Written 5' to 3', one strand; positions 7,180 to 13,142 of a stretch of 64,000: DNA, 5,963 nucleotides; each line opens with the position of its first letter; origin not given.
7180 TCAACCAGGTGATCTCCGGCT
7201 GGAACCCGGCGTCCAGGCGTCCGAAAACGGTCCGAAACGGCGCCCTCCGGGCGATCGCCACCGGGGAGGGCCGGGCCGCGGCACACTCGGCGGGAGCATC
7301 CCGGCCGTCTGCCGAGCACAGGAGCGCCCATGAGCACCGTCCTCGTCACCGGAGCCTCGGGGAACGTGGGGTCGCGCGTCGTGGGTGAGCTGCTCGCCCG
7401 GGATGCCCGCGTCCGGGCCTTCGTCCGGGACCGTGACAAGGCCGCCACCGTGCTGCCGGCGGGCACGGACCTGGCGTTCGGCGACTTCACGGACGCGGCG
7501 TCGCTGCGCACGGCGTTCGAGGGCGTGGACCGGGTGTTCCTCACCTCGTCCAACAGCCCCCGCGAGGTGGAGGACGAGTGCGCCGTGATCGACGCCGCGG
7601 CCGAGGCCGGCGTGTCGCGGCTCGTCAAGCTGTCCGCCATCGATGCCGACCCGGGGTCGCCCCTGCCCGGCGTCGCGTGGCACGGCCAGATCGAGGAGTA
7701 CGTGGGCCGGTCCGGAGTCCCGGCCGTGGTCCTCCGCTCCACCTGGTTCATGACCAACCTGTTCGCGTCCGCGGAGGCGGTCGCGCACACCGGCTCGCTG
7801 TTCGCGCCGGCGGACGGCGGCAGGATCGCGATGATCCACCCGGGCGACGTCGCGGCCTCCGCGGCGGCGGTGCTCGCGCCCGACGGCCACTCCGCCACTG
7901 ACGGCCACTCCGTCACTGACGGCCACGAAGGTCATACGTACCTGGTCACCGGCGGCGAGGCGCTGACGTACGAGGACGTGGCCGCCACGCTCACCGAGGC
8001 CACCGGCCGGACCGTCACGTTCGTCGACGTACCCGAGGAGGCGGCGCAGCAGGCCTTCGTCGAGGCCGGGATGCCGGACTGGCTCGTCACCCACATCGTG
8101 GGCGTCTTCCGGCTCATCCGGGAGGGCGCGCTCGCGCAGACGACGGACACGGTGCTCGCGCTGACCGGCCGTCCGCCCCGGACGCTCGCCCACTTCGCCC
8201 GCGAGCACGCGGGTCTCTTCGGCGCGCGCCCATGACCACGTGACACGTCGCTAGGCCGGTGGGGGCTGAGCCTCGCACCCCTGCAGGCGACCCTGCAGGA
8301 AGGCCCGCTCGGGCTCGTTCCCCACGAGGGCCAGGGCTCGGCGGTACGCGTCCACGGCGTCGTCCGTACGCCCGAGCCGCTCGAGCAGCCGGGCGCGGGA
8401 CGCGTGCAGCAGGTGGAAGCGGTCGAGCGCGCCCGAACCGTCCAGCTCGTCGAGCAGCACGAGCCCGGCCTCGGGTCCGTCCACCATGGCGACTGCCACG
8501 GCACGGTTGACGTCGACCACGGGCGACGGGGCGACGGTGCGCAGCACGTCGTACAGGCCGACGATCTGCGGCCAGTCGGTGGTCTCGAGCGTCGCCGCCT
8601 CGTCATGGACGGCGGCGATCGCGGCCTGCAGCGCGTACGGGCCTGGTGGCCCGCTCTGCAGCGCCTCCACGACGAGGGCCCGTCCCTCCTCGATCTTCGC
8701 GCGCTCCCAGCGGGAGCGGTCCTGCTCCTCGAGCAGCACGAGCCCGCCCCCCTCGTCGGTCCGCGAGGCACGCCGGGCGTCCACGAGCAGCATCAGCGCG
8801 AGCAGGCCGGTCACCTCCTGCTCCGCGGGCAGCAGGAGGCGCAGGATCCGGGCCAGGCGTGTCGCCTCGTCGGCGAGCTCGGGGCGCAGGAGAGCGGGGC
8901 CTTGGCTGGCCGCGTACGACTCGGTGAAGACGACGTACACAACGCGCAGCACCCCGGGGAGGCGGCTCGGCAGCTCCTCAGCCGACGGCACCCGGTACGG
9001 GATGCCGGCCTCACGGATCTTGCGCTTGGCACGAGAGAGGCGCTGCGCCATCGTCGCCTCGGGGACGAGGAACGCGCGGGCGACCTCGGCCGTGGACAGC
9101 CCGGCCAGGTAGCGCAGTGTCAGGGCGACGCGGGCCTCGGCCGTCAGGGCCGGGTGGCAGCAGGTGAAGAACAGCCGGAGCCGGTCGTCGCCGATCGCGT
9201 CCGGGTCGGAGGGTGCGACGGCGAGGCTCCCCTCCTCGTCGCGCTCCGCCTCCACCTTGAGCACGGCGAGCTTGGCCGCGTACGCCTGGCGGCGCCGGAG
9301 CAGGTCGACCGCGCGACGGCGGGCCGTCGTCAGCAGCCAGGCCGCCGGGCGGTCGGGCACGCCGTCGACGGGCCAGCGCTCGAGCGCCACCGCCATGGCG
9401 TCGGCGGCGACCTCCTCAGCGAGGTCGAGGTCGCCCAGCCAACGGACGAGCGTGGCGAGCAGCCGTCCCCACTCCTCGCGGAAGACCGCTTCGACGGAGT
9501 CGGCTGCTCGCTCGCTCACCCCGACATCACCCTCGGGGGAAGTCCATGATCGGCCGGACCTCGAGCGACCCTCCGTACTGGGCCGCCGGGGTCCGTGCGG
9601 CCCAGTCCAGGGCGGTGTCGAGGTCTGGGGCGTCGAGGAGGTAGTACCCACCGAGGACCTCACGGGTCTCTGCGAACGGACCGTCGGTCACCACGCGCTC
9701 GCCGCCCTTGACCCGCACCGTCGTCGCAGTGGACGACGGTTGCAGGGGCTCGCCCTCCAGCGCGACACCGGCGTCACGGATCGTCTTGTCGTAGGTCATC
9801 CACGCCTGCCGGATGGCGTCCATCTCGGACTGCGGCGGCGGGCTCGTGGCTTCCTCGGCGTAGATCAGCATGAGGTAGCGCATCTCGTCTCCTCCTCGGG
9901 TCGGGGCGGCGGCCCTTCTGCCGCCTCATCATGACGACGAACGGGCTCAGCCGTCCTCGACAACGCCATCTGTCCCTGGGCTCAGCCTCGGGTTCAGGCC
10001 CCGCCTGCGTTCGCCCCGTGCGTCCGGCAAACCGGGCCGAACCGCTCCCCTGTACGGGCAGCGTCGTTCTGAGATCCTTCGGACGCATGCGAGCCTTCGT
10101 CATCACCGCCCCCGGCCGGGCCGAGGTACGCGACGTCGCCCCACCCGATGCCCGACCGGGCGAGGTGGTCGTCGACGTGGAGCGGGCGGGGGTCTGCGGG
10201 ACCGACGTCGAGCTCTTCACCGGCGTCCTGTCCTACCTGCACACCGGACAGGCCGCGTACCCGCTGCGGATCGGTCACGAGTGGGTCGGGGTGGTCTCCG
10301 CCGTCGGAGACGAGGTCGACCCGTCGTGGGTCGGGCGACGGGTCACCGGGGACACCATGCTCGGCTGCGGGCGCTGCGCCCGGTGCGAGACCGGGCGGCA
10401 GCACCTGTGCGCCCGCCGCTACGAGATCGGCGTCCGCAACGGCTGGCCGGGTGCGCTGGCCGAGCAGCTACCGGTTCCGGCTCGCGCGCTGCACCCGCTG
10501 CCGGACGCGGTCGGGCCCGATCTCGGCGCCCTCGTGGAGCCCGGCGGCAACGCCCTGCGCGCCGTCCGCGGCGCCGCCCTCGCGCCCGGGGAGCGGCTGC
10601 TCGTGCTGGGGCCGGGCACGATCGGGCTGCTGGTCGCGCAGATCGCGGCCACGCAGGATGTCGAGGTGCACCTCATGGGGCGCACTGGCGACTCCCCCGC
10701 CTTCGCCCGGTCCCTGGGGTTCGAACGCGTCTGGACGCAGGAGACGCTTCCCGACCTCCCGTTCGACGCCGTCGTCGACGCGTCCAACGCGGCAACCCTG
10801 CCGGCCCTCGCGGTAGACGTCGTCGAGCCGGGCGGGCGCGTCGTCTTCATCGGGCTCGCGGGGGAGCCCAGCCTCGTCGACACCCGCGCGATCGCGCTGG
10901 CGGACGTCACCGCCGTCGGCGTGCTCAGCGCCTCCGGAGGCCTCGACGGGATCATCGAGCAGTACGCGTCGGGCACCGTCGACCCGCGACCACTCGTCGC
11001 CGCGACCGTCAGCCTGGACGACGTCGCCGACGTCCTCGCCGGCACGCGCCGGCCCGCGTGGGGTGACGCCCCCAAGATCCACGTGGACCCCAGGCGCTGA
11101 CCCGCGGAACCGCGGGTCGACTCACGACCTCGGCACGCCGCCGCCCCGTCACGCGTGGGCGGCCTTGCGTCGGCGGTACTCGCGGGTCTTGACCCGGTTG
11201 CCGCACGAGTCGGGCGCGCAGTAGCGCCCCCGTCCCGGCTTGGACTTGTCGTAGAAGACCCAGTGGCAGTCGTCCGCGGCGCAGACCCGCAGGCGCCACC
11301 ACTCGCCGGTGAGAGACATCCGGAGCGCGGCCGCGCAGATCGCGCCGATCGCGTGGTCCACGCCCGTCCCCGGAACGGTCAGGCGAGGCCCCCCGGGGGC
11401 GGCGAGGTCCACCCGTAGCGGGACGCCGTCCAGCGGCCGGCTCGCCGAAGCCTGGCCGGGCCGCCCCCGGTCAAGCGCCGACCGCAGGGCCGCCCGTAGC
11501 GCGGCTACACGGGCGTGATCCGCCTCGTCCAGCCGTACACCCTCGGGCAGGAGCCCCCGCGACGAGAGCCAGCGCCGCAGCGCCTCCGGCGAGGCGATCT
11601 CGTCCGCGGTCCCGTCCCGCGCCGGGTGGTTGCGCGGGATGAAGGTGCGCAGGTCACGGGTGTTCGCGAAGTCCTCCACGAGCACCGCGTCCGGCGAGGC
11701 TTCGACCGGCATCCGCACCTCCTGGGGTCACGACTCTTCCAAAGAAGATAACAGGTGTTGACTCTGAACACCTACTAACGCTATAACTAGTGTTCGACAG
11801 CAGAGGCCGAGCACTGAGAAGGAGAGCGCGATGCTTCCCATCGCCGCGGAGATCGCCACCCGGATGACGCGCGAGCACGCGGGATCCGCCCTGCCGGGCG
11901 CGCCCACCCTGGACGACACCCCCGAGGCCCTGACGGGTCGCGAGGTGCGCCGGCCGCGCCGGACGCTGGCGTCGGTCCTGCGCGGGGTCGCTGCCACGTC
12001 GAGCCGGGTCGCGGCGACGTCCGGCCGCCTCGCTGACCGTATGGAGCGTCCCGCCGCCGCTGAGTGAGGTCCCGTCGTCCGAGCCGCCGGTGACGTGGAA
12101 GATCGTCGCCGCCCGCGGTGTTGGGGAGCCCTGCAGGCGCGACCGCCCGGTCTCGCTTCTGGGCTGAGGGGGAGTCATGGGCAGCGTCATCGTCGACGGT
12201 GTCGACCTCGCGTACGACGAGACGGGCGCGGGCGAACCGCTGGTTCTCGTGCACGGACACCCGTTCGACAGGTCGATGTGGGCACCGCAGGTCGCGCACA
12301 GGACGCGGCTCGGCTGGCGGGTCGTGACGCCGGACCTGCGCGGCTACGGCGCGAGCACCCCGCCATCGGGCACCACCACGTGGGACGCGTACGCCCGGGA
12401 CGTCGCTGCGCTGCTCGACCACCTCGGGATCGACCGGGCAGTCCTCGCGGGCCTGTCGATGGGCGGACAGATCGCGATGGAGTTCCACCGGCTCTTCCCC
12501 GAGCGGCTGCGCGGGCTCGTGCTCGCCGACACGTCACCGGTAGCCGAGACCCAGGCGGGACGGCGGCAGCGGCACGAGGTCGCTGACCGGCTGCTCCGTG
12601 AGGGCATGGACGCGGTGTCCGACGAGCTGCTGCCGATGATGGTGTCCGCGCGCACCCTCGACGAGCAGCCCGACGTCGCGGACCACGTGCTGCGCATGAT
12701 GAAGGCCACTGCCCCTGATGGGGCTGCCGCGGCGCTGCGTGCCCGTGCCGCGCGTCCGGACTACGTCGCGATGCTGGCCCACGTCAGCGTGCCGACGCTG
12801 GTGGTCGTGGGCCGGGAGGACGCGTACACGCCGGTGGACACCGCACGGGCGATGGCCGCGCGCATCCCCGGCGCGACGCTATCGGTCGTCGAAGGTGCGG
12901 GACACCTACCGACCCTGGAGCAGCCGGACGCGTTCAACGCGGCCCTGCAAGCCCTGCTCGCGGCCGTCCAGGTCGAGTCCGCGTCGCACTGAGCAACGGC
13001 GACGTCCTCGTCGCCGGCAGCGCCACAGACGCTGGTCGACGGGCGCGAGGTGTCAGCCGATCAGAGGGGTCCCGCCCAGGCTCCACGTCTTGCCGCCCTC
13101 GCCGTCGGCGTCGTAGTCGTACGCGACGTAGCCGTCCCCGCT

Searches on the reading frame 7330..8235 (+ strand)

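Call 40: search_protein_families(library=pfam, proteins=[window:7330-8235:+], max_evalue=0.0001)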
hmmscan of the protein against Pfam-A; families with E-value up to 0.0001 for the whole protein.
window:7330-8235:+ (301 aa): 4 families
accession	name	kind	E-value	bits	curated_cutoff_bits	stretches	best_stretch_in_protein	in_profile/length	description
PF05368.20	NmrA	-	9e-28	98.2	27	1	2-265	3-269/298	NmrA-like family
PF13460.12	NAD_binding_10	-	1.1e-25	91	27.2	1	8-182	1-181/184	NAD(P)H-binding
PF01370.27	Epimerase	-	3.2e-10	40.3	20.9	1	4-92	1-93/240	NAD dependent epimerase/dehydratase family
PF01073.25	3Beta_HSD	-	1.2e-05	25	22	1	5-105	1-118/280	3-beta hydroxysteroid dehydrogenase/isomerase family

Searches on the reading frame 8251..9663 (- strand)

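Call 40: search_protein_families(library=pfam, proteins=[window:8251-9663:-], max_evalue=0.0001)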
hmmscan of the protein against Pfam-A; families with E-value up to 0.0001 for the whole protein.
window:8251-9663:- (470 aa): 5 families
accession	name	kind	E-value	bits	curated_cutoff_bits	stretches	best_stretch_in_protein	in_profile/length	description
PF20239.3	DUF6596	-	3.5e-33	114.4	27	1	234-334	1-101/102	Family of unknown function (DUF6596)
PF08281.18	Sigma70_r4_2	-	7.1e-12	45.2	25.7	1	168-216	6-54/54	Sigma-70, region 4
PF04542.20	Sigma70_r2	-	2.6e-08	34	24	1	66-126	7-69/71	Sigma-70 region 2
PF04545.22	Sigma70_r4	-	2.5e-05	24.1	24.1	1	173-218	5-50/50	Sigma-70, region 4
PF13424.12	TPR_12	-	4.8e-05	23.9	30.1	0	423-446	51-74/77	Tetratricopeptide repeat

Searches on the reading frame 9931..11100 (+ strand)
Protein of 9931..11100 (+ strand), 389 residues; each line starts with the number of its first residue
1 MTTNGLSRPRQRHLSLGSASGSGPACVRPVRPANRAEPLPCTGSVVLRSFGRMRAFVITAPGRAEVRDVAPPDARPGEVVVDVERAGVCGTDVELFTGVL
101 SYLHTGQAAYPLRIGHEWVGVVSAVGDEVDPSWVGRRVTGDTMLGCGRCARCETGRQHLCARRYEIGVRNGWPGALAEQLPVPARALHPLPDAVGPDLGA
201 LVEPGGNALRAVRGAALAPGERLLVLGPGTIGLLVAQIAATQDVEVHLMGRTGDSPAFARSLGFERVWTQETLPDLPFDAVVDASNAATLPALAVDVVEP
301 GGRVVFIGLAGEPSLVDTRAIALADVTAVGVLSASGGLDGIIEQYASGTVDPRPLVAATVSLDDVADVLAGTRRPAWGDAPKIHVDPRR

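Call 40: search_protein_families(library=pfam, proteins=[window:9931-11100:+], max_evalue=0.0001)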
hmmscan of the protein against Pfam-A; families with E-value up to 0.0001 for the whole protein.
window:9931-11100:+ (389 aa): 3 families
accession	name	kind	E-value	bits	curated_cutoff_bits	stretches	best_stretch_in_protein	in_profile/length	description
PF08240.17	ADH_N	-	2.4e-25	89.2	23.5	1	76-192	2-104/104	Alcohol dehydrogenase GroES-like domain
PF00107.32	ADH_zinc_N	-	2.4e-08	34.5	31.8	1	231-335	2-116/129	Zinc-binding dehydrogenase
PF16912.11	Glu_dehyd_C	-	8.1e-06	25.9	34.9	1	207-312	18-134/211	Glucose dehydrogenase C-terminus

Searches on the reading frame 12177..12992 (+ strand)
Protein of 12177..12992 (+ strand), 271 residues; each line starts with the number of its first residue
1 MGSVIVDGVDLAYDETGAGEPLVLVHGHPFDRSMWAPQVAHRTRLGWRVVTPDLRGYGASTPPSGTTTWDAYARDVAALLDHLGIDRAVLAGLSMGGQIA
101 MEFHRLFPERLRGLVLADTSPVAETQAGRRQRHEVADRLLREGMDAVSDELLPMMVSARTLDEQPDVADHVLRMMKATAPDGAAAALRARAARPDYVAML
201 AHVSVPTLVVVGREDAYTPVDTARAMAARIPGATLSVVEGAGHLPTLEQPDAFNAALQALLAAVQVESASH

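Call 40: search_protein_families(library=pfam, proteins=[window:12177-12992:+], max_evalue=0.0001)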
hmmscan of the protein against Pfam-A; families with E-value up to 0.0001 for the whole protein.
window:12177-12992:+ (271 aa): 5 families
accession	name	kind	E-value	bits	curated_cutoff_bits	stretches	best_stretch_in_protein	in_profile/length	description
PF00561.26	Abhydrolase_1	-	8.8e-30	104.6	25.8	1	21-248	2-243/245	alpha/beta hydrolase fold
PF12697.13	Abhydrolase_6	-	7.5e-29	102.4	26.3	1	22-256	1-217/217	Alpha/beta hydrolase family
PF12146.15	Hydrolase_4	-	7.1e-18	65.2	27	1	22-249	7-238/239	Serine aminopeptidase, S33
PF03096.20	Ndr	-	2.3e-11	43.4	23.3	1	67-261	80-276/283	Ndr family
PF08386.16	Abhydrolase_4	-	3.3e-07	30.8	21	1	199-265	29-95/103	TAP-like protein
